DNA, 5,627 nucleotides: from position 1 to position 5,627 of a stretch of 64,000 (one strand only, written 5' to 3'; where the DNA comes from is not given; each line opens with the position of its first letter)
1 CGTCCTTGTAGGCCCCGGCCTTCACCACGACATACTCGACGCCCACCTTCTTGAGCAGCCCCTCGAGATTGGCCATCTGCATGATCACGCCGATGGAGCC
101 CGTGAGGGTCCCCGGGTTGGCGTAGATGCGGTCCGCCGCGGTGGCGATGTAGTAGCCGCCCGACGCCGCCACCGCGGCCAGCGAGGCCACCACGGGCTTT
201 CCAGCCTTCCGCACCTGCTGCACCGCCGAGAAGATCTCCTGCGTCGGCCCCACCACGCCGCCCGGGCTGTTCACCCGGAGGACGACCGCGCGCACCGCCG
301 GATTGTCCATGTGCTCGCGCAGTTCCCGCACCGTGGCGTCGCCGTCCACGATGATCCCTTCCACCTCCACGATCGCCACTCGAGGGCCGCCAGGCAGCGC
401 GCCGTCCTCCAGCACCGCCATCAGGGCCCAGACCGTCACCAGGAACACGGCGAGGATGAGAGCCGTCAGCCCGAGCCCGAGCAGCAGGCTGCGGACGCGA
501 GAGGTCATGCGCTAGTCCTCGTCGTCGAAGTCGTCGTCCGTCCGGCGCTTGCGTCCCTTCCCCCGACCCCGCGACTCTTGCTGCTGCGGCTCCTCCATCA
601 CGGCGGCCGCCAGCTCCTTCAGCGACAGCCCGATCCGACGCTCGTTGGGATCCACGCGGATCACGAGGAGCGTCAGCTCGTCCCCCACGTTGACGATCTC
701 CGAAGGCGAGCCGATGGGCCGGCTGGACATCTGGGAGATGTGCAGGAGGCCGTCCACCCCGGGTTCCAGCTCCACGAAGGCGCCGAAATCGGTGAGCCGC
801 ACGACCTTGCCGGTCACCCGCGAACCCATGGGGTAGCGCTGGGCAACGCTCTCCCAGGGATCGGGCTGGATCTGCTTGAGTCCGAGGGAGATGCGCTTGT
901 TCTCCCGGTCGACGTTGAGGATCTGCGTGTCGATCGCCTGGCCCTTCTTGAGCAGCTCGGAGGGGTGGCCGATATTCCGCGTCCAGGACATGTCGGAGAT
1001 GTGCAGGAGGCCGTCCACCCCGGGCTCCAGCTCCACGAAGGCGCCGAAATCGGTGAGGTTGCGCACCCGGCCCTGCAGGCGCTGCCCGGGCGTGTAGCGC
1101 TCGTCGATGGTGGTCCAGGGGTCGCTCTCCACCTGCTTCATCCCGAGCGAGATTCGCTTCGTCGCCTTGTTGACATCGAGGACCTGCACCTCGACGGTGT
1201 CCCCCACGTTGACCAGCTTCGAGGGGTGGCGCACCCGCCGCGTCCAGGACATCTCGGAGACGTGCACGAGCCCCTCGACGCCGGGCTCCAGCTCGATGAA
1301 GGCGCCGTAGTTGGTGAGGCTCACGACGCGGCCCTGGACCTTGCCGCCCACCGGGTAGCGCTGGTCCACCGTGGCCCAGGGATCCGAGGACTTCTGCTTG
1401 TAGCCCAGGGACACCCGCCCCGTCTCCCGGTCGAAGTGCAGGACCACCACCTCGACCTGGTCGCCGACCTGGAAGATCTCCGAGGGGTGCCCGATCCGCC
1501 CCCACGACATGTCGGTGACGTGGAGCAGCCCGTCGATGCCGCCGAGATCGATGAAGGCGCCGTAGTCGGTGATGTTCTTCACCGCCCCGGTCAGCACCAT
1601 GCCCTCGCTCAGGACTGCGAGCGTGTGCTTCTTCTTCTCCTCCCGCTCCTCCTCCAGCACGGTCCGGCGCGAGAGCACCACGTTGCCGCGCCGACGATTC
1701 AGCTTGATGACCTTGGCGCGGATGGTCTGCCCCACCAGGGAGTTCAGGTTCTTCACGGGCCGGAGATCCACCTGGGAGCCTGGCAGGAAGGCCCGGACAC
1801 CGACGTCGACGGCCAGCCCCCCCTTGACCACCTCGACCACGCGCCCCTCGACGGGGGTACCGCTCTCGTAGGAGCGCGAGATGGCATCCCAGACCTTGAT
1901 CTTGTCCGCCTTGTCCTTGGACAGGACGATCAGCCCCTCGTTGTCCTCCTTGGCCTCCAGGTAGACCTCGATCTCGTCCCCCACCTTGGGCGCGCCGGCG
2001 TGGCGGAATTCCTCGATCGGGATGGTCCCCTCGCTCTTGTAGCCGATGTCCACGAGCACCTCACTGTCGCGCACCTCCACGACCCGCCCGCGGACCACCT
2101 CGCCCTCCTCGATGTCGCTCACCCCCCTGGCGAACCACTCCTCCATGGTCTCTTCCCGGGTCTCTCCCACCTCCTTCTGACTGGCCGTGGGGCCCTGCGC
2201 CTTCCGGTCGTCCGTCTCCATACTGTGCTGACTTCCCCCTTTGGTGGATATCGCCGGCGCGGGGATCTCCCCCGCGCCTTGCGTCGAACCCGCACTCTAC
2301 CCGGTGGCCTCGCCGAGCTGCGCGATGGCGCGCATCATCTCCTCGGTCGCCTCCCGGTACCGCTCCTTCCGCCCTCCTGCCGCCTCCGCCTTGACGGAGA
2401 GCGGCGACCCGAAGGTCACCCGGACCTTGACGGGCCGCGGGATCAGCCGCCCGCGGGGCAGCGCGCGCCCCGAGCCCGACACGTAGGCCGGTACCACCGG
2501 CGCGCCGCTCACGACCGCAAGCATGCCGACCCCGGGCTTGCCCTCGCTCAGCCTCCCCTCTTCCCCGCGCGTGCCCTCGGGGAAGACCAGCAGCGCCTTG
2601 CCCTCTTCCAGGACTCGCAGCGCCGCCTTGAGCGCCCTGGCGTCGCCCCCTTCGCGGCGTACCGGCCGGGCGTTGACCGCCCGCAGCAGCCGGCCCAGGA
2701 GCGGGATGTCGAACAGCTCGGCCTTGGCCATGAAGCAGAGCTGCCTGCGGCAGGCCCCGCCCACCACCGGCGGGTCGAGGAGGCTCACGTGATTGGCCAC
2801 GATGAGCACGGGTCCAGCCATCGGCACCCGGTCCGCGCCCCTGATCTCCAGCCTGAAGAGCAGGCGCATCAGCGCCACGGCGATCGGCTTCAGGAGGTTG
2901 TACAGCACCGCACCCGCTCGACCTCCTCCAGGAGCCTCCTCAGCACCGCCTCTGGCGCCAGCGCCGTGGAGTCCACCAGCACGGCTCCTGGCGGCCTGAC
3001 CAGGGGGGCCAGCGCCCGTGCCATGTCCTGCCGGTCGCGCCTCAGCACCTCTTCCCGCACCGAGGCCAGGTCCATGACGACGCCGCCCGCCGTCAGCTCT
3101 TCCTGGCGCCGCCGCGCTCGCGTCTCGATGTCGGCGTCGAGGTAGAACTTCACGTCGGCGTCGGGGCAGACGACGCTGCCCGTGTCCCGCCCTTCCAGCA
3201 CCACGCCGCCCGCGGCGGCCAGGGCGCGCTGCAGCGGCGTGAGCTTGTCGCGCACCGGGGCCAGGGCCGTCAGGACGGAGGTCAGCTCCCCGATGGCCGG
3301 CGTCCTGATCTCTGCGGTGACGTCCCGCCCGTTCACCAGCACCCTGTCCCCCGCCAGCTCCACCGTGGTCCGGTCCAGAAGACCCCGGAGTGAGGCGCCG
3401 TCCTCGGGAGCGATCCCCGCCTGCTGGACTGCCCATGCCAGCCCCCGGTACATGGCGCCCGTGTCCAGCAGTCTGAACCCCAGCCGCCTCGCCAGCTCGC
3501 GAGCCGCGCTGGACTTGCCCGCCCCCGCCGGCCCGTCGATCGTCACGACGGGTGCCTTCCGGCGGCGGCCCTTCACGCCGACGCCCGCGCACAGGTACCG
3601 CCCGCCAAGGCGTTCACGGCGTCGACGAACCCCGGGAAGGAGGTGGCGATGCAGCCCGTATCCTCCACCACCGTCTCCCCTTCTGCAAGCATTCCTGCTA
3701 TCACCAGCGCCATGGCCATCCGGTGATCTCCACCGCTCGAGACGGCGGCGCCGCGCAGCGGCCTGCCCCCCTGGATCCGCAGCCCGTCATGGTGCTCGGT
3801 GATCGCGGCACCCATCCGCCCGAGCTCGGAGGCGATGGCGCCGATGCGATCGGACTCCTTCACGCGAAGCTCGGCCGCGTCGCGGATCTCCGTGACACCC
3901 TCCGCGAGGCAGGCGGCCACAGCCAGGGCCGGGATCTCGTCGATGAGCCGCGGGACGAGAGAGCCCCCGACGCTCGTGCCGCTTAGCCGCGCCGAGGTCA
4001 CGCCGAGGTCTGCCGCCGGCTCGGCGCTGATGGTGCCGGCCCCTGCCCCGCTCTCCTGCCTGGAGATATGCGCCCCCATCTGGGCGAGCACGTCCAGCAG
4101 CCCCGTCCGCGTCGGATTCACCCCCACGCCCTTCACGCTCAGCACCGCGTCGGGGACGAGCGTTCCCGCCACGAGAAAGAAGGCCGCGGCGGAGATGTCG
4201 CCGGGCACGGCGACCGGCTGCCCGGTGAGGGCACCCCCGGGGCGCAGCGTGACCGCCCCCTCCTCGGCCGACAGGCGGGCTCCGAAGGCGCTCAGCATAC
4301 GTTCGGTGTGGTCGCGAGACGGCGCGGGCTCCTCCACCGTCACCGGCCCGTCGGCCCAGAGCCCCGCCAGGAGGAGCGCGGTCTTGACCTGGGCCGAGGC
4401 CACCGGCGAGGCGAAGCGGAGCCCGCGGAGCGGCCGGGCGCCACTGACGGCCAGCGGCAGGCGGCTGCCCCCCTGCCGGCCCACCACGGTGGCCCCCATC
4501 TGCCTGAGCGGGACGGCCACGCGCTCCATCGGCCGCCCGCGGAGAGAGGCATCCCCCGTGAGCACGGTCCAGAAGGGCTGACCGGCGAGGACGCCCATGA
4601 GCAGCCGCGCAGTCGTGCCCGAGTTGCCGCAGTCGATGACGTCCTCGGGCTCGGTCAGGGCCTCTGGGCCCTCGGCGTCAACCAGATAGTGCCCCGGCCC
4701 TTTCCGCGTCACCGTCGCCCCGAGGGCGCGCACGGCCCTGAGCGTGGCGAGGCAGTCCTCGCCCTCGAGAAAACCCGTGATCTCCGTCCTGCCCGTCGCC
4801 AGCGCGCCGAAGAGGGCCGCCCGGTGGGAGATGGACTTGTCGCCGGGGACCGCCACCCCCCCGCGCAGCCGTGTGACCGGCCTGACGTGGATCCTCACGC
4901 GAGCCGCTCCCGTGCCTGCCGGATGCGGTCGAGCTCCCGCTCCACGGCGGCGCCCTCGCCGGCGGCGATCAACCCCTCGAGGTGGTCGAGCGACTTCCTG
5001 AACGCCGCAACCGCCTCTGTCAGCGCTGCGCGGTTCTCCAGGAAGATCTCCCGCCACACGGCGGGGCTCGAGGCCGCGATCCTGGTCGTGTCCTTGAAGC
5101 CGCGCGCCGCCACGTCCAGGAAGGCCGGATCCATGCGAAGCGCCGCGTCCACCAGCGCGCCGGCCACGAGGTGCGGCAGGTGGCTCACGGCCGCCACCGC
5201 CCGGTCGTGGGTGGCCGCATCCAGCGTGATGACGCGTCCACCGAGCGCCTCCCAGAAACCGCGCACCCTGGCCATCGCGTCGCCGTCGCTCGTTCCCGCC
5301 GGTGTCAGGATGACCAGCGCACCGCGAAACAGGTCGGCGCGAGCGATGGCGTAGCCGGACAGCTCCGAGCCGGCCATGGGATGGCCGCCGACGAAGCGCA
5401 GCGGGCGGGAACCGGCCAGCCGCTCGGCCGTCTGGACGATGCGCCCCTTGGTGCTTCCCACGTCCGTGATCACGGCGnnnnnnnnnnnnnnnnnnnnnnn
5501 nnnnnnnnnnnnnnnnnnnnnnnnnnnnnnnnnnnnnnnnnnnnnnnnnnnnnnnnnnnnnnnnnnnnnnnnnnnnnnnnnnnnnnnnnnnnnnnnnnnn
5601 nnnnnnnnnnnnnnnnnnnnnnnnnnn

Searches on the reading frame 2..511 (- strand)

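Call 63: search_protein_families(library=pfam, proteins=[window:2-511:-], max_evalue=0.0001)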
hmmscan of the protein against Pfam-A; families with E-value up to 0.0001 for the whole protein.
window:2-511:- (170 aa): 2 families
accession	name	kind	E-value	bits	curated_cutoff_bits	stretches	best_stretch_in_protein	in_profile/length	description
PF01343.23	Peptidase_S49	-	3.7e-27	95.6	24.9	1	101-170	3-72/154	Peptidase family S49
PF25145.1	NfeD1b_N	-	4e-09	36.8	40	1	69-148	27-103/189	NfeD1b, N-terminal domain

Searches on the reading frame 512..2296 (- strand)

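Call 12: search_protein_families(library=pfam, proteins=[window:512-2296:-])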
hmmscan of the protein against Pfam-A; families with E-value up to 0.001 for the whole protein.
window:512-2296:- (594 aa): 5 families
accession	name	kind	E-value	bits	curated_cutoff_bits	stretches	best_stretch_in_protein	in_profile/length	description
PF00575.29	S1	-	5e-106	347.6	22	6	315-387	3-74/74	S1 RNA binding domain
PF23459.1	S1_RRP5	-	6.7e-43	145.6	27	4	317-384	4-70/72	RRP5 S1 domain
PF21710.3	Spt6_S1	-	9e-17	61.6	27.5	0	326-382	26-82/91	Spt6, S1/OB domain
PF17092.11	PCB_OB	-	2.4e-10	41.6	27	0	310-374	25-99/111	Penicillin-binding protein OB-like domain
PF13509.12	S1_2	-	8.8e-09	35.8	21.8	0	491-524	2-35/61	S1 domain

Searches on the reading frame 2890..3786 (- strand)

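Call 12: search_protein_families(library=pfam, proteins=[window:2890-3786:-])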
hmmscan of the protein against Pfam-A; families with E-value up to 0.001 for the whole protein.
window:2890-3786:- (298 aa): 4 families
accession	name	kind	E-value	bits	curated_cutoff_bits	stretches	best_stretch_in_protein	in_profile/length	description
PF02224.24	Cytidylate_kin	-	6.8e-63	212.6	26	1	81-290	1-210/211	Cytidylate kinase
PF13238.12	AAA_18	-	3.9e-08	34.3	29.4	1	81-229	1-110/128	AAA domain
PF13189.12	Cytidylate_kin2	-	2.4e-07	31.5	28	1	80-231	1-132/176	Cytidylate kinase-like family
PF13207.12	AAA_17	-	0.00014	22.5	27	0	85-117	2-34/136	AAA domain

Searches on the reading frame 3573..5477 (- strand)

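Call 12: search_protein_families(library=pfam, proteins=[window:3573-5477:-])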
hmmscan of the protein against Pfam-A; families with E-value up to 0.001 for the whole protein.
window:3573-5477:- (634 aa): 1 family
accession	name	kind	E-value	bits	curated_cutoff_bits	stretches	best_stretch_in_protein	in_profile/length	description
PF00275.25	EPSP_synthase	-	6.5e-121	404.4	22.8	1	199-619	2-415/417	EPSP synthase (3-phosphoshikimate 1-carboxyvinyltransferase)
